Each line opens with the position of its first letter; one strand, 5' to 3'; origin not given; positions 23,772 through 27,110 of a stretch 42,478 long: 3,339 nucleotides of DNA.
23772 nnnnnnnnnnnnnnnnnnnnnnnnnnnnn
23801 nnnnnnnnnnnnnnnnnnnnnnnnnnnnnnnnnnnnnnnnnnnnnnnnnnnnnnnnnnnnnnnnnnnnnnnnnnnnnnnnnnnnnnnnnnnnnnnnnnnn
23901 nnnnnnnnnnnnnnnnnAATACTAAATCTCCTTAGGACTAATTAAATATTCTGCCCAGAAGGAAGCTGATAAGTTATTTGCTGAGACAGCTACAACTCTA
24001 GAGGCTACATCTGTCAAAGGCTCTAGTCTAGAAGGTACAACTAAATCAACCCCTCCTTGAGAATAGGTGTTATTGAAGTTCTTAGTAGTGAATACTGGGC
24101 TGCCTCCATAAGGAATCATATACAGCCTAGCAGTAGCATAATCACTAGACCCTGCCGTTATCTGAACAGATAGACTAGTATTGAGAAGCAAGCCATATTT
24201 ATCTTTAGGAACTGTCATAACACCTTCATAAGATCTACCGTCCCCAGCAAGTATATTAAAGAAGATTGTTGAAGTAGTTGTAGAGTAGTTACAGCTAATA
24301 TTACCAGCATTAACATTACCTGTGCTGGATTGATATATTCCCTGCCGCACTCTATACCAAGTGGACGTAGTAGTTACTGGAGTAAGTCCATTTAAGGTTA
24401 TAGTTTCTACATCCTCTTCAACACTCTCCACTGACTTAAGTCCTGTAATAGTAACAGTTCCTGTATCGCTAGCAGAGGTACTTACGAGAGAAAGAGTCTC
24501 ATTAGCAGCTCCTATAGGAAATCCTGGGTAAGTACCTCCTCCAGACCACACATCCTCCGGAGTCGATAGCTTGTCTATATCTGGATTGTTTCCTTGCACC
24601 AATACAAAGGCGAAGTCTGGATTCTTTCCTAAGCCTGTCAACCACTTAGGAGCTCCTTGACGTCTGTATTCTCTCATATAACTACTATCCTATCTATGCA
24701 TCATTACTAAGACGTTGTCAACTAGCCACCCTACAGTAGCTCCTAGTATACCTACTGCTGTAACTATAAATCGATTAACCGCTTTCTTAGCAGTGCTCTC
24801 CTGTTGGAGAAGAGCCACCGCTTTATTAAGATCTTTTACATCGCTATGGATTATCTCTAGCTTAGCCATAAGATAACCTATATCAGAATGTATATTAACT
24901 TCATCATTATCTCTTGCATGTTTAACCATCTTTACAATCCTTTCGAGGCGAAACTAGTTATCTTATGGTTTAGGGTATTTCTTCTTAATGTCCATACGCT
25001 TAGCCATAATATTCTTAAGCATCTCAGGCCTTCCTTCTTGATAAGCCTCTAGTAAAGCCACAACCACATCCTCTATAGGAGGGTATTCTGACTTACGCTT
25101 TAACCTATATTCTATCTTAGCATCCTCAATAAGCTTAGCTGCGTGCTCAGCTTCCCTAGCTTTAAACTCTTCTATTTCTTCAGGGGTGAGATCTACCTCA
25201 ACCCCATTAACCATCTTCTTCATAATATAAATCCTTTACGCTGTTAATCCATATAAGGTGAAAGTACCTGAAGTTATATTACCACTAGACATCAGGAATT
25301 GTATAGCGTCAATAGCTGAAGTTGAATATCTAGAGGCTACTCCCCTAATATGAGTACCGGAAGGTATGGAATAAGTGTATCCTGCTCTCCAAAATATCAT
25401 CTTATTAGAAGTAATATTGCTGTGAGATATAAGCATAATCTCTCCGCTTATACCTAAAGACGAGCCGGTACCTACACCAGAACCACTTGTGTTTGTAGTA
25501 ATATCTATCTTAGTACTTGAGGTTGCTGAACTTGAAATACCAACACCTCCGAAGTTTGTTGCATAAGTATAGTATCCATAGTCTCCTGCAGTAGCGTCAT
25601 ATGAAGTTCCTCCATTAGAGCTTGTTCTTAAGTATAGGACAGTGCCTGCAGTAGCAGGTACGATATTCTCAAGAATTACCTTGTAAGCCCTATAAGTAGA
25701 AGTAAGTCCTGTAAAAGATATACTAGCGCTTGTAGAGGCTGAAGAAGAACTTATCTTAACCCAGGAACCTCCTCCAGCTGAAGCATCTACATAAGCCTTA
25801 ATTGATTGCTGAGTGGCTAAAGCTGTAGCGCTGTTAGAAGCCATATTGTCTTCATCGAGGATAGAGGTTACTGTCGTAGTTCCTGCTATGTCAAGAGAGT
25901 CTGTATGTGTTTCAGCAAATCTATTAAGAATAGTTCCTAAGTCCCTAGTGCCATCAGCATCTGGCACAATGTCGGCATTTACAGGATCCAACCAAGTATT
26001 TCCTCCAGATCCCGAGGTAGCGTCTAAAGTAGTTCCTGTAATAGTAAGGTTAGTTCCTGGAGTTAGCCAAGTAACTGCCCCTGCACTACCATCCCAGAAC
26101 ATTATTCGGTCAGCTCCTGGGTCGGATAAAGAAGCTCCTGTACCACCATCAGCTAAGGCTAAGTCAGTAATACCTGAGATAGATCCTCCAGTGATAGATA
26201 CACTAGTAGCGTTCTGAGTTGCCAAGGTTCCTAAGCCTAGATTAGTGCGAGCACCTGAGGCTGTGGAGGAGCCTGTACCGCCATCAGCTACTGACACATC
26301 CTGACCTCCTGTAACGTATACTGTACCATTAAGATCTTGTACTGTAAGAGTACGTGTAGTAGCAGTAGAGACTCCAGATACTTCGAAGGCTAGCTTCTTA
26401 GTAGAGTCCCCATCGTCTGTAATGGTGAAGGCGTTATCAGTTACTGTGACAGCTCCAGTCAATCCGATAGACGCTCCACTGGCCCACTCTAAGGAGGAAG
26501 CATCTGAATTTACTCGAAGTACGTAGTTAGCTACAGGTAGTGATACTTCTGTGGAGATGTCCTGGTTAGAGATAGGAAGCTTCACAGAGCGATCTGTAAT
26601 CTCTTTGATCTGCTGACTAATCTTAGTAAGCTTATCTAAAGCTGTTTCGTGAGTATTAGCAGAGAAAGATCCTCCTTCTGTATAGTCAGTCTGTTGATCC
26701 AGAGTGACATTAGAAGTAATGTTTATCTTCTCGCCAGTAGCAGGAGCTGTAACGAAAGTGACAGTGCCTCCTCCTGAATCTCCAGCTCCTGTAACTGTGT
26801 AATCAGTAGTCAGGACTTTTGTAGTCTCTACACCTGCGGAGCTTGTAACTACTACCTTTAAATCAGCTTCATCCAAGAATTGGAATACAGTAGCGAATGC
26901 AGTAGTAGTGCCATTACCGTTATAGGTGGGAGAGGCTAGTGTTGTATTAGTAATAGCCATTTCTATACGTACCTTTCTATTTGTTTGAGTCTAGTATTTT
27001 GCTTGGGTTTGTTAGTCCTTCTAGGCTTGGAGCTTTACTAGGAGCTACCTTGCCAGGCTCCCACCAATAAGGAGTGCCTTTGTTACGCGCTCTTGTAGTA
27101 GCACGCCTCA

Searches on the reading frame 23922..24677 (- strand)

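Call 100: search_protein_families(library=phrogs, proteins=[window:23922-24677:-], max_evalue=0.0001)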
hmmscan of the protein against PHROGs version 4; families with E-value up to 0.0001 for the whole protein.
window:23922-24677:- (251 aa): 1 family
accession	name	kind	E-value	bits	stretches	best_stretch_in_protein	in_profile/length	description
phrog_8198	-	unknown function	1.5e-12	48.4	1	26-239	55-254/262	-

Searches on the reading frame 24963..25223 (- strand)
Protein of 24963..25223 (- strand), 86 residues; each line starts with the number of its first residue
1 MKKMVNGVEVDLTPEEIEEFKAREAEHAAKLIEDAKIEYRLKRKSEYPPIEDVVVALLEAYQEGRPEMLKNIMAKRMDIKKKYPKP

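Call 100: search_protein_families(library=phrogs, proteins=[window:24963-25223:-], max_evalue=0.0001)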
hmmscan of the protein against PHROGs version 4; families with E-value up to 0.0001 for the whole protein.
window:24963-25223:- (86 aa): 1 family
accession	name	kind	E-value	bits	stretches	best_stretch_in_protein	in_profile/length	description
phrog_9114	-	unknown function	4.6e-06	28.3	1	25-86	46-102/103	-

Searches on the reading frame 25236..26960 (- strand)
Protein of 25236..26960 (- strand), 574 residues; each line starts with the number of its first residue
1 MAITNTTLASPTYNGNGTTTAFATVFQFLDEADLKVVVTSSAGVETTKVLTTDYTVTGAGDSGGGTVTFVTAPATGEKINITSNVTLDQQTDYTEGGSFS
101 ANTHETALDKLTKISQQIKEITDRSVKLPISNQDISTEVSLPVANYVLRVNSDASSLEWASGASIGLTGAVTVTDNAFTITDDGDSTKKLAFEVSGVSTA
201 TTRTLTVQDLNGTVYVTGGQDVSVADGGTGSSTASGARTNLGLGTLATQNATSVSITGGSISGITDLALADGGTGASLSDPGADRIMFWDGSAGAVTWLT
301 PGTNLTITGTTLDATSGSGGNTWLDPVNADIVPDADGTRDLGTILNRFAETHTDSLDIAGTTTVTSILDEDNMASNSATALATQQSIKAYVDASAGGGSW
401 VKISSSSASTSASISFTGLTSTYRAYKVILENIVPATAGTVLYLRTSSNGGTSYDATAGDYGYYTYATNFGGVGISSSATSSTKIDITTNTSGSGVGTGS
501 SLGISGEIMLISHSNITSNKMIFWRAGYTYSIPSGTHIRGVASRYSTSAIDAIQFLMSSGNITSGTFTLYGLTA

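Call 100: search_protein_families(library=phrogs, proteins=[window:25236-26960:-], max_evalue=0.0001)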
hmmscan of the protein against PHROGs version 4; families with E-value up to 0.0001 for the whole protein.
window:25236-26960:- (574 aa): 17 families
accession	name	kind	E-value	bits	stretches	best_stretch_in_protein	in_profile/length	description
phrog_1640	-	tail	1.4e-32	114.7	1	1-127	1-126/765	tail protein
phrog_13893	-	tail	7e-26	91.7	1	6-129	5-128/648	tail protein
phrog_30017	-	unknown function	3e-24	86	1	9-136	8-134/1025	-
phrog_6518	-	tail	1.6e-20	73.8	1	11-119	7-112/793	tail fiber protein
phrog_17220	-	unknown function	1.9e-18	67.2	1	8-128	7-127/868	-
phrog_32960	-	unknown function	3.6e-18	66.2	1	8-131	7-130/762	-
phrog_36601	-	tail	7.5e-18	65.1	1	6-125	19-138/1084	tail fiber protein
phrog_38237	-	unknown function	1.2e-17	64.5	1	8-124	7-123/697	-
phrog_8649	-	unknown function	1.5e-17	64.5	1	9-121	8-120/743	-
phrog_14820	-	unknown function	3.5e-15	57.5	1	385-572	9-205/206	-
phrog_28871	-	unknown function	2e-14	53.4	1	12-117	11-109/946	-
phrog_5510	-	tail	4.5e-14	52.8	1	6-119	5-118/789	tail fiber protein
phrog_5662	-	tail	7.6e-14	52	1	8-124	7-123/729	tail fiber protein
phrog_4818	-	tail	8.8e-10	38.3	1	6-184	8-182/896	tail fiber protein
phrog_13925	-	unknown function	2.6e-07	30.5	1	146-277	90-227/640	-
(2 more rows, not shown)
